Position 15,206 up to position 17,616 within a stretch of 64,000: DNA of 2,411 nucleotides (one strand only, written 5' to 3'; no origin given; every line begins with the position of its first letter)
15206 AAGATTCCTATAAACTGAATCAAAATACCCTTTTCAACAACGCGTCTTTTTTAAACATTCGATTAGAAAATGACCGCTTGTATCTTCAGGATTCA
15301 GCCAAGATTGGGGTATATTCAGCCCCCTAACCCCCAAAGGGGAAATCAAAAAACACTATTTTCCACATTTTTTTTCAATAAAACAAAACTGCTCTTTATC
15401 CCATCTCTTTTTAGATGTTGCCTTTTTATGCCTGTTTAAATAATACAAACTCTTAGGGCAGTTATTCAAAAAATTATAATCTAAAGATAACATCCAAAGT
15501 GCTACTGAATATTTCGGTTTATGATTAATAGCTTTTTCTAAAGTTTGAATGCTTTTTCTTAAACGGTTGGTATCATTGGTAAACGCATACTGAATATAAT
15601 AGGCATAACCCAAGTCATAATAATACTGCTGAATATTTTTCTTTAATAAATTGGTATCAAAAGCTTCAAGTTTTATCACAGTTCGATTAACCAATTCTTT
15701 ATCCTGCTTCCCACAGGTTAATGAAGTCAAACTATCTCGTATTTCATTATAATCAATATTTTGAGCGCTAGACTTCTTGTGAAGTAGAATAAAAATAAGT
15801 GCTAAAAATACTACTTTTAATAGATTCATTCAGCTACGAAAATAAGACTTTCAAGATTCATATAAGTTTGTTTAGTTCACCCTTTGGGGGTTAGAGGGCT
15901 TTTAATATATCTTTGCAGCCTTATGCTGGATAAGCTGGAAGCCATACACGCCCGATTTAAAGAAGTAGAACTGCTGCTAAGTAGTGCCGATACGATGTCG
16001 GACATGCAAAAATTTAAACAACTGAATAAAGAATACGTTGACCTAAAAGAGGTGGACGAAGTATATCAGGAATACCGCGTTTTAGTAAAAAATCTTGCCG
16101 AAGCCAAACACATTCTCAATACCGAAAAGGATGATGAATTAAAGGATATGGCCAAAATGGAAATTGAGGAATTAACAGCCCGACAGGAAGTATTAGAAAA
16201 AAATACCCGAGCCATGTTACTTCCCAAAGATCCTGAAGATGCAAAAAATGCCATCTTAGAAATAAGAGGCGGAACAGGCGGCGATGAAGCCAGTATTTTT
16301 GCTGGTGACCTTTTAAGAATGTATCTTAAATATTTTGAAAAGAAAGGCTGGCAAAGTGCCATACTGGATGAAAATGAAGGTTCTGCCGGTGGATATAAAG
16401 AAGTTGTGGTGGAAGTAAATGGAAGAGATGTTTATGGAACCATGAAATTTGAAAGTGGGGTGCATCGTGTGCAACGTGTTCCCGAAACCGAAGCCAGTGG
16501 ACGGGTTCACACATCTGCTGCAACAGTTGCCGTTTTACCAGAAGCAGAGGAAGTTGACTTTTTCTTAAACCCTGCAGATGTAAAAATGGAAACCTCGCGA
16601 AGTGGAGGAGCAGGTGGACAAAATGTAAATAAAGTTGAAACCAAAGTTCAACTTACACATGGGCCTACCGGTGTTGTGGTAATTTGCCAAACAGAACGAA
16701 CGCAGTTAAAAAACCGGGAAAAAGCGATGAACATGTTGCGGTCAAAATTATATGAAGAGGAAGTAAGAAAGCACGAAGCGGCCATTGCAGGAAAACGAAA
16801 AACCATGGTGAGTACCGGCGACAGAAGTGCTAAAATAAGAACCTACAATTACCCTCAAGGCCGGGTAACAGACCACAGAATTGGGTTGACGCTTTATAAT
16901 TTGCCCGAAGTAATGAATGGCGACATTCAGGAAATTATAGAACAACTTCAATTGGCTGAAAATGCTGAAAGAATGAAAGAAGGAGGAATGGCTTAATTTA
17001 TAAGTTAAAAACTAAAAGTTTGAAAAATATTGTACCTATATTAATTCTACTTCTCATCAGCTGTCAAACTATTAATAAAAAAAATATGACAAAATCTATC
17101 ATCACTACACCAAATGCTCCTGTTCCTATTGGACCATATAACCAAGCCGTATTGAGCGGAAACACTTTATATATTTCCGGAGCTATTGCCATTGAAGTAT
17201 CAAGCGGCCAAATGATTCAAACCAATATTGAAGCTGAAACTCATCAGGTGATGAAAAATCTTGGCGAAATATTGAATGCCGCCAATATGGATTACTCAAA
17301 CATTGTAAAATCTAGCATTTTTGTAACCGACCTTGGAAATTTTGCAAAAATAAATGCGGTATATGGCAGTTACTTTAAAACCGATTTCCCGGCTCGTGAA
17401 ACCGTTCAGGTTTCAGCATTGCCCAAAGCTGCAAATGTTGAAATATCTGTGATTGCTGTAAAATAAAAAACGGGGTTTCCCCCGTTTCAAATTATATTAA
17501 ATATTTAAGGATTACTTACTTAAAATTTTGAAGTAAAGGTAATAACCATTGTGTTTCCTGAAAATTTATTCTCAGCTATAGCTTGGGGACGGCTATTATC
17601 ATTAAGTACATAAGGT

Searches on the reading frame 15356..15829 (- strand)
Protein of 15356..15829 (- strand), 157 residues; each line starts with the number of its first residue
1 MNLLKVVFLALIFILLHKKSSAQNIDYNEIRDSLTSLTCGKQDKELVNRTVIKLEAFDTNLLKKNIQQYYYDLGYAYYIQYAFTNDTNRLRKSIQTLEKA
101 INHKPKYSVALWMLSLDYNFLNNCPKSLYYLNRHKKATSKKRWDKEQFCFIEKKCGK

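Call 8: search_protein_families(library=pfam, proteins=[window:15356-15829:-], max_evalue=0.1)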
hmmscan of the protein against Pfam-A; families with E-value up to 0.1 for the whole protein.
window:15356-15829:- (157 aa): 0 families

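Call 12: find_encoding_contigs(protein=window:15356-15829:-, flank=3000, max_places=10)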
Protein window:15356-15829:- (157 aa): 24 contigs read that carry it; 10 places shown.
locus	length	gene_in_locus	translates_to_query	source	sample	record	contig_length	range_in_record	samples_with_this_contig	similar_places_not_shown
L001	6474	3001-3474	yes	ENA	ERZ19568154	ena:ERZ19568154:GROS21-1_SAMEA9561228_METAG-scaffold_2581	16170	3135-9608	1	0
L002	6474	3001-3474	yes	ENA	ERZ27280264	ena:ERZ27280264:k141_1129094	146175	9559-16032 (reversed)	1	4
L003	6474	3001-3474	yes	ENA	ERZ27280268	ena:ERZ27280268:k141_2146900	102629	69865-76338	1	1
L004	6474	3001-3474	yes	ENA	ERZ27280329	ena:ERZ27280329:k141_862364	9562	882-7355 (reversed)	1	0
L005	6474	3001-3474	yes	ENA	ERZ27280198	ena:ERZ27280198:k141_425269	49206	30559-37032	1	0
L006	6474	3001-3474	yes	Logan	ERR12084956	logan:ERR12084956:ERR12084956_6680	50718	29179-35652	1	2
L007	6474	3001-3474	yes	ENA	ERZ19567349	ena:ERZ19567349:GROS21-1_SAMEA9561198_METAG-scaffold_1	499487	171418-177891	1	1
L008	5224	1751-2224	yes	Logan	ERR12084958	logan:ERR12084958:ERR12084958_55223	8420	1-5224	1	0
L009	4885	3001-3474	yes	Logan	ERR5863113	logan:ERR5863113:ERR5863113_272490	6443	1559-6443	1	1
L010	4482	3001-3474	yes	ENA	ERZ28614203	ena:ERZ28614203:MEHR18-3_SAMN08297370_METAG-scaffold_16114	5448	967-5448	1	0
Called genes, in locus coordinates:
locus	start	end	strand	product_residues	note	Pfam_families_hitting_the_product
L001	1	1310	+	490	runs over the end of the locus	-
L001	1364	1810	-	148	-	PF01042:Ribonuc_L-PSP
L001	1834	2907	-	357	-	PF03462:PCRF, PF00472:RF-1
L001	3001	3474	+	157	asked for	-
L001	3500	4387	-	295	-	-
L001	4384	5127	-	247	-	PF00149:Metallophos, PF12850:Metallophos_2 (faint)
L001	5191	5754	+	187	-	-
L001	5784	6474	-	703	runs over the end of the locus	PF01612:DNA_pol_A_exo1, PF22619:DNA_polI_exo1, PF00476:DNA_pol_A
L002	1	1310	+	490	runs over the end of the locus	-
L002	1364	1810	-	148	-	PF01042:Ribonuc_L-PSP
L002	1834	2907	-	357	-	PF03462:PCRF, PF00472:RF-1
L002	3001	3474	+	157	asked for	-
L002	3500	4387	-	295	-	-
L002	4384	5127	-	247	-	PF00149:Metallophos, PF12850:Metallophos_2 (faint)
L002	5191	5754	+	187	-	-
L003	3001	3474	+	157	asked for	-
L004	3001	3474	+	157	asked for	-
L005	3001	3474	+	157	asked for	-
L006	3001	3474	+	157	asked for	-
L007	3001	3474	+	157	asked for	-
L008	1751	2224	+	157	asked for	-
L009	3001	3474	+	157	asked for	-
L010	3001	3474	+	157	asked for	-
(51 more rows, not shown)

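Call 19: find_homologous_proteins(query=window:15356-15829:-, max_evalue=0.001)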
Query window:15356-15829:- (157 aa): 15 proteins with E <= 0.001 among 36 candidates.
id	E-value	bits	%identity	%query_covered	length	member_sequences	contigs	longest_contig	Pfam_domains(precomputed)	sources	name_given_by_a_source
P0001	6.4e-99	346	100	100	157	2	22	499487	-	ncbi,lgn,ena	-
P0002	6.6e-98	343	99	100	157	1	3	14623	-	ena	-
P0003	1.5e-96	338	97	100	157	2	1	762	-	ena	-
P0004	4.3e-91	320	94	99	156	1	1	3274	-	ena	-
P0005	5.5e-91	320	94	99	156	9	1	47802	-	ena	-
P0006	1.1e-87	309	91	99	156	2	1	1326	-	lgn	-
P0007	4.7e-87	307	93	97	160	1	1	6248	-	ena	-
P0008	6.8e-78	278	83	97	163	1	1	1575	-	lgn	-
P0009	5.5e-74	265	78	98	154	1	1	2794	-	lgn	-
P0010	3.3e-71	256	80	89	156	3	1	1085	-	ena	-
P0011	1.1e-70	254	73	100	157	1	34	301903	-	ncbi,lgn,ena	-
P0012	1.5e-62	228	69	99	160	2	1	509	-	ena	-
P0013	7.5e-55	203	64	100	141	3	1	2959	-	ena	-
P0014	8.1e-51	190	58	100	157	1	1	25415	-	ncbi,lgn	-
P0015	3.7e-32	129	48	87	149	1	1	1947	-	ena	-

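Call 21: find_encoding_contigs(protein=P0011, flank=3000, max_places=2)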
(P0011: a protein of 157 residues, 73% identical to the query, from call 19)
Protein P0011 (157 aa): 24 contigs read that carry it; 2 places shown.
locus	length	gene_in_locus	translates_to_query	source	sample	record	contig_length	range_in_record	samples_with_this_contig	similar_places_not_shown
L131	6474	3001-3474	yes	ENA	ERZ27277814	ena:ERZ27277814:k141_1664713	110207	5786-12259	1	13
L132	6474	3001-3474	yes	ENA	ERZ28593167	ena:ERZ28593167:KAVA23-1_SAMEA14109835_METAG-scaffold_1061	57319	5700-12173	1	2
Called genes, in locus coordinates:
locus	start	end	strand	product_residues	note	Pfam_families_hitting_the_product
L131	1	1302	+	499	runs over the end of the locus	-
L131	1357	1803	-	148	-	PF01042:Ribonuc_L-PSP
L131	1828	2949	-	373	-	PF03462:PCRF, PF00472:RF-1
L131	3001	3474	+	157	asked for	-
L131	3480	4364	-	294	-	-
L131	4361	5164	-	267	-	PF00149:Metallophos, PF12850:Metallophos_2 (faint)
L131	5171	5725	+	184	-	-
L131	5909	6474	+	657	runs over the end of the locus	PF18962:Por_Secre_tail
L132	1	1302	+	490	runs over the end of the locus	-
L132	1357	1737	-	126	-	PF01042:Ribonuc_L-PSP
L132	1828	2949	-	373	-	PF03462:PCRF, PF00472:RF-1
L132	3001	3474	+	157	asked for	-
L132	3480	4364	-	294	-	-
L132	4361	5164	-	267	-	PF00149:Metallophos, PF12850:Metallophos_2 (faint)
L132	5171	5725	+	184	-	-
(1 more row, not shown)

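Call 22: find_encoding_contigs(protein=P0014, flank=3000, max_places=2)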
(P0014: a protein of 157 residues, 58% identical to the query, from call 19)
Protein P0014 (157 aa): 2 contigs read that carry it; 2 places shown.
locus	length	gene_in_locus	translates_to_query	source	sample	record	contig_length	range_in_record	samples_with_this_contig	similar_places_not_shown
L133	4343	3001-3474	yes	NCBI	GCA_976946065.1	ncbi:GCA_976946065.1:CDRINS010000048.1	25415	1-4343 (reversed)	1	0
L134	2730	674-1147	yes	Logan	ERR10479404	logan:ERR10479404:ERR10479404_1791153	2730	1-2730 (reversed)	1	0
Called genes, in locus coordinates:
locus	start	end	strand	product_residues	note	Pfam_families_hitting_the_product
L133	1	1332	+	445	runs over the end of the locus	-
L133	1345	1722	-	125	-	PF01042:Ribonuc_L-PSP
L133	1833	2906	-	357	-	PF03462:PCRF, PF00472:RF-1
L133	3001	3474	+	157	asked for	-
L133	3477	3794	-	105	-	PF05685:Uma2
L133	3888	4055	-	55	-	-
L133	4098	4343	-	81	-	?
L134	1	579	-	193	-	?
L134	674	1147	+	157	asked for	-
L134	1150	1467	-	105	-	PF05685:Uma2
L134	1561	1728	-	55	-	-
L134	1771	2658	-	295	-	-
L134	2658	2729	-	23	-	?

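Call 23: find_encoding_contigs(protein=P0005, flank=3000, max_places=2)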
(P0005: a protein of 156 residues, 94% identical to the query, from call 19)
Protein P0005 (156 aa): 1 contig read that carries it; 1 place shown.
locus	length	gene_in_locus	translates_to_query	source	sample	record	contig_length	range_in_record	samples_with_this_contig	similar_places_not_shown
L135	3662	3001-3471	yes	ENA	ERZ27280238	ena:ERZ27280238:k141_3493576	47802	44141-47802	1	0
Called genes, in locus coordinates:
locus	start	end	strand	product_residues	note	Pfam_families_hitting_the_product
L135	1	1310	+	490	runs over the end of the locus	-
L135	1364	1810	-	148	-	PF01042:Ribonuc_L-PSP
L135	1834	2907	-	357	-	PF03462:PCRF, PF00472:RF-1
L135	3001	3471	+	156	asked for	-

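Call 31: find_encoding_contigs(protein=P0007, flank=1500, max_places=2)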
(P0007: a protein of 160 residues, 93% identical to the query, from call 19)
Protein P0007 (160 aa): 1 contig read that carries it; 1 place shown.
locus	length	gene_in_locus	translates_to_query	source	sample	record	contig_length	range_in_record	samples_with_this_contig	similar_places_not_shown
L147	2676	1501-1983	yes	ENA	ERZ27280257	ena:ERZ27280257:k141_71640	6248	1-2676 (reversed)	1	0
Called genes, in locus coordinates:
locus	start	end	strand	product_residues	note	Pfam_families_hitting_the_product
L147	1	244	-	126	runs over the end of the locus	PF01042:Ribonuc_L-PSP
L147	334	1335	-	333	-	PF03462:PCRF, PF00472:RF-1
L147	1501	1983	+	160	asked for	-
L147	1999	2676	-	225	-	?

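Call 32: find_encoding_contigs(protein=P0002, flank=1500, max_places=3)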
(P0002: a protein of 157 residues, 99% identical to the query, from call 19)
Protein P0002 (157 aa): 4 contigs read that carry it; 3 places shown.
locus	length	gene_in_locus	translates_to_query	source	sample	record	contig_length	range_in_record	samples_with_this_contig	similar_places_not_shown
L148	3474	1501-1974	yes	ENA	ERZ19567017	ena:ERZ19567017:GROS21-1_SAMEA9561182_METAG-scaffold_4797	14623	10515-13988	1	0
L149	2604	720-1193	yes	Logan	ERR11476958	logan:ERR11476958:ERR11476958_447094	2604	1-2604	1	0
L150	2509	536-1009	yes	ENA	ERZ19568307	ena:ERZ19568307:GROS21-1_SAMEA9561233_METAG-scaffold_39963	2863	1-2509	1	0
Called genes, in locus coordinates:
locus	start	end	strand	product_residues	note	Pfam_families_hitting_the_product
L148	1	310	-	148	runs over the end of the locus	PF01042:Ribonuc_L-PSP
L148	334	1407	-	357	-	PF03462:PCRF, PF00472:RF-1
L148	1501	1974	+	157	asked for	-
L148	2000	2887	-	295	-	-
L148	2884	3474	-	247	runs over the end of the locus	PF00149:Metallophos, PF12850:Metallophos_2 (faint)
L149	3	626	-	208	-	?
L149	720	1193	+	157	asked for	-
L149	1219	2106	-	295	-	-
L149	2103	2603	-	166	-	?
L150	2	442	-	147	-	?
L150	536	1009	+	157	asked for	-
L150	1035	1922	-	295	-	-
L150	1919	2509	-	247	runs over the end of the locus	PF00149:Metallophos, PF12850:Metallophos_2 (faint)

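Call 33: find_encoding_contigs(protein=P0009, flank=1500, max_places=2)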
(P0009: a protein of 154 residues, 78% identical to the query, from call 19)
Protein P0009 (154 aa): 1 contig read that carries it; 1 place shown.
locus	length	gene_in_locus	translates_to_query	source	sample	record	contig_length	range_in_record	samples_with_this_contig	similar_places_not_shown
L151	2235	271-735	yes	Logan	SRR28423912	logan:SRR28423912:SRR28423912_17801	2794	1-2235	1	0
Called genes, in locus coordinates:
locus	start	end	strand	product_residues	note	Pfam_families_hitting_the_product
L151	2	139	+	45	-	?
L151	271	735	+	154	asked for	-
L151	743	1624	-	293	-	-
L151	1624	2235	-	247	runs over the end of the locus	PF00149:Metallophos, PF12850:Metallophos_2 (faint)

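Call 61: search_protein_families(library=ncbifam, proteins=[window:15356-15829:-], max_evalue=0.1)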
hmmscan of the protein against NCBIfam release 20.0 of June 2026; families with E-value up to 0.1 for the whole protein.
window:15356-15829:- (157 aa): 1 family
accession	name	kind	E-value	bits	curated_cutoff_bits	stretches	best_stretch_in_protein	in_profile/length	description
NF009688.0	PRK13209.1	subfamily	0.0009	18.3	317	1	76-135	120-178/286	L-ribulose-5-phosphate 3-epimerase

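Call 69: predict_structure(alignment_id=A4)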
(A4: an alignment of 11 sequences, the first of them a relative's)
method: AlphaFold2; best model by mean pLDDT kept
length: 157 residues; sequences in the alignment: 11
mean_pLDDT: 88.3   pTM: 0.78
mean pLDDT of the five models: 88.3, 87.2, 84.6, 83.0, 70.8
residues with pLDDT >= 90: 96; 70-90: 47; 50-70: 13; < 50: 1
segments of 3 or more residues with pLDDT < 50: none
pLDDT, mean of each block of 10 residues (from residue 1): 79 68 76 78 89 93 93 96 95 98 96 96 96 92 83 81
secondary structure, 60 per line:
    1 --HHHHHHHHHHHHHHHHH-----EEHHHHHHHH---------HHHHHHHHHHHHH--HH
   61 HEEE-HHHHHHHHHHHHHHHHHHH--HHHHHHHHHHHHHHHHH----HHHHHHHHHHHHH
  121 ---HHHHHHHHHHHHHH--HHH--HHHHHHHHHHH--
elements in order: H3-19 H27-34 H44-56 E62-64 H66-84 H87-103 H108-120 H124-137 H145-155

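Call 73: fold_search(model_id=the predicted structure, library=pdb)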
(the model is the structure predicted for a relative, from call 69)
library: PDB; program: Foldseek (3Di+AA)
matches with E <= 10: 1270; with E <= 0.001: 0
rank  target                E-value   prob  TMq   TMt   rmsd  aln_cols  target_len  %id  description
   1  6vfh_A                4.1e-03  1.00  0.53  0.69   2.9       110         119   16  De novo designed tetrahedral nanoparticle T33_dn10 (released 2020-08-12)
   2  1na0_A                4.8e-03  1.00  0.55  0.72   2.2       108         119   17  Design of Stable alpha-Helical Arrays from an Idealized TPR Motif (released 2003-06-03)
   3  9gzg_A                5.3e-03  1.00  0.55  0.56   3.1       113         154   14  Crystal structure of CTPR4E4 mutant (released 2025-10-15)
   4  6vl6_A                5.8e-03  1.00  0.52  0.66   3.4       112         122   19  De novo designed tetrahedral nanoparticle T33_dn2 presenting BG505 SOSIP trimers (released 2020-08-12)
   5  6vfj_B                6.8e-03  1.00  0.52  0.68   2.9       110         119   17  De novo designed icosahedral nanoparticle I53_dn5 (released 2020-08-12)
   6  6v8e_D                8.7e-03  1.00  0.53  0.69   3.1       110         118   17  Computationally designed C3-symmetric homotrimer from TPR repeat protein (released 2020-08-12)
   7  9qhb                  8.7e-03  1.00  0.54  0.32   2.4       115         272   18  Crystal structure of 16-repeat CTPR protein with eliminated coordination sites (released 2025-10-22)
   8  3vty_A                1.1e-02  1.00  0.53  0.48   2.5       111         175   20  Crystal structure of MamA (released 2012-10-31)
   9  6vfk_A                1.1e-02  1.00  0.53  0.69   3.0       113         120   17  De novo designed tetrahedral nanoparticle T33_dn10 displaying 4 copies of BG505-SOSIP trimer on the surface (released 2020-07-22)
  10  8ump_A                1.2e-02  1.00  0.55  0.70   3.5       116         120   17  T33-ml35 - Designed Tetrahedral Protein Cage Using Machine Learning Algorithms (released 2023-11-15)
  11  3vty_D                1.2e-02  1.00  0.29  0.27   9.8       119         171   18  Crystal structure of MamA (released 2012-10-31)
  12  6v8e_A                1.3e-02  1.00  0.53  0.68   3.1       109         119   16  Computationally designed C3-symmetric homotrimer from TPR repeat protein (released 2020-08-12)
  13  9qhc_B                1.3e-02  1.00  0.52  0.31   3.0       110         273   16  Crystal structure of 8-repeat CTPR protein with eliminated coordination sites (released 2025-10-22)
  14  4gyy_C                1.3e-02  1.00  0.54  0.14   2.4       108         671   12  Crystal structure of human O-GlcNAc Transferase with UDP-5SGlcNAc and a peptide substrate (released 2012-10-31)
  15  2vyi_B                1.6e-02  1.00  0.57  0.71   2.4       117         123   19  Crystal Structure of the TPR domain of Human SGT (released 2008-08-12)
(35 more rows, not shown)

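Call 97: list_cluster_members(proteins=[P0001, P0011, P0014])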
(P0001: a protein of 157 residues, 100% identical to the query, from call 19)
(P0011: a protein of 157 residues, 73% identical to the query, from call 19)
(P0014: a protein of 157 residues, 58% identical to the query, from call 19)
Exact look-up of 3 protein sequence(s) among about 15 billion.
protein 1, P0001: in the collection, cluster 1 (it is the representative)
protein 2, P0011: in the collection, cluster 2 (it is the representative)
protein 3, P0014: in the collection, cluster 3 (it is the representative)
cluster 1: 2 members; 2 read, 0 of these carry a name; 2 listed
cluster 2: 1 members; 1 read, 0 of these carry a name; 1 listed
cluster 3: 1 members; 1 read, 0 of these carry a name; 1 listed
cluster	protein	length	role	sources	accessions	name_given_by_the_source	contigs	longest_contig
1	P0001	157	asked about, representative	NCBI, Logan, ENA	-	-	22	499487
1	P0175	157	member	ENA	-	-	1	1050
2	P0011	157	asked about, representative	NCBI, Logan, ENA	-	-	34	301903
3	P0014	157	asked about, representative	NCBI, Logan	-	-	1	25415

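Call 100: find_encoding_contigs(protein=P0004, flank=1500, max_places=2)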
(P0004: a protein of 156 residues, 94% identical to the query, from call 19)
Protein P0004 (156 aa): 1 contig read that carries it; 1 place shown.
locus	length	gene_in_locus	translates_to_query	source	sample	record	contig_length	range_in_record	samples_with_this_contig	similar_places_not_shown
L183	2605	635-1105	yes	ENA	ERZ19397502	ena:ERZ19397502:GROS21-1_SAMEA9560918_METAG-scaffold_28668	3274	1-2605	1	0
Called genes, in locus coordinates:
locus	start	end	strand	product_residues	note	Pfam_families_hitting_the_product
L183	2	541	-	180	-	?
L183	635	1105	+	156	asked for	-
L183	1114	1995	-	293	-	-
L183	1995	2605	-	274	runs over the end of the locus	PF00149:Metallophos (weak), PF12850:Metallophos_2 (faint)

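Call 101: find_encoding_contigs(protein=P0008, flank=1500, max_places=2)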
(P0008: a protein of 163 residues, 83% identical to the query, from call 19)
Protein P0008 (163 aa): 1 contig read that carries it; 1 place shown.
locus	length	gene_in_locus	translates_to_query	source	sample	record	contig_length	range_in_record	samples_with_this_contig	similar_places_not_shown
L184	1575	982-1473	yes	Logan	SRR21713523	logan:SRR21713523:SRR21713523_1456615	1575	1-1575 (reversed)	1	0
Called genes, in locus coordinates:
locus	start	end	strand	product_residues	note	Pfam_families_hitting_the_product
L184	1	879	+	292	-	?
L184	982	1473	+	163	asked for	-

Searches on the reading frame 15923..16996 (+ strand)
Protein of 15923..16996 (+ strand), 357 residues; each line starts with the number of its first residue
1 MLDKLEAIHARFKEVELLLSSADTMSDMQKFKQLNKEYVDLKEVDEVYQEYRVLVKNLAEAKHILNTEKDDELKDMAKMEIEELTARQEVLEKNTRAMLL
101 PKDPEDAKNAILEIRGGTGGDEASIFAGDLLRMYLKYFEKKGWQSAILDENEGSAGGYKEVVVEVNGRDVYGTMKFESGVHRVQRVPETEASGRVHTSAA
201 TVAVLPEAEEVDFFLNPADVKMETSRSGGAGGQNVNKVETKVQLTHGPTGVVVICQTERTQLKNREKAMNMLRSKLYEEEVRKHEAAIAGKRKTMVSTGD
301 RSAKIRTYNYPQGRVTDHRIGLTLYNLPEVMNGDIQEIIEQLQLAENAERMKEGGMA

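Call 8: search_protein_families(library=pfam, proteins=[window:15923-16996:+], max_evalue=0.1)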
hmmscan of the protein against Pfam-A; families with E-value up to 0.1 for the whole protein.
window:15923-16996:+ (357 aa): 2 families
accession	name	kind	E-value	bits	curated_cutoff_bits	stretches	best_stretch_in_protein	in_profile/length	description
PF03462.23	PCRF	-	8.9e-72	241.4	24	1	9-202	2-194/194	PCRF domain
PF00472.26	RF-1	-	1.7e-38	131.6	35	1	210-319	2-116/116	RF-1 domain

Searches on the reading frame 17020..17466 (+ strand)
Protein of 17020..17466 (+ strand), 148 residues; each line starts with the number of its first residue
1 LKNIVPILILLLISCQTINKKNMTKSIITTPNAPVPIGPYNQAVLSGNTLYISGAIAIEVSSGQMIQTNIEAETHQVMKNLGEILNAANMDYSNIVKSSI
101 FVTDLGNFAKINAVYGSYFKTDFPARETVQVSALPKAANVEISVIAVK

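Call 8: search_protein_families(library=pfam, proteins=[window:17020-17466:+], max_evalue=0.1)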
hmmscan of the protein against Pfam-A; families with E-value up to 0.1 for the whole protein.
window:17020-17466:+ (148 aa): 1 family
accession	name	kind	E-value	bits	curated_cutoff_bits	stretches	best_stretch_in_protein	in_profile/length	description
PF01042.26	Ribonuc_L-PSP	-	2e-37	128.3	27.3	1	31-147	2-120/121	Endoribonuclease L-PSP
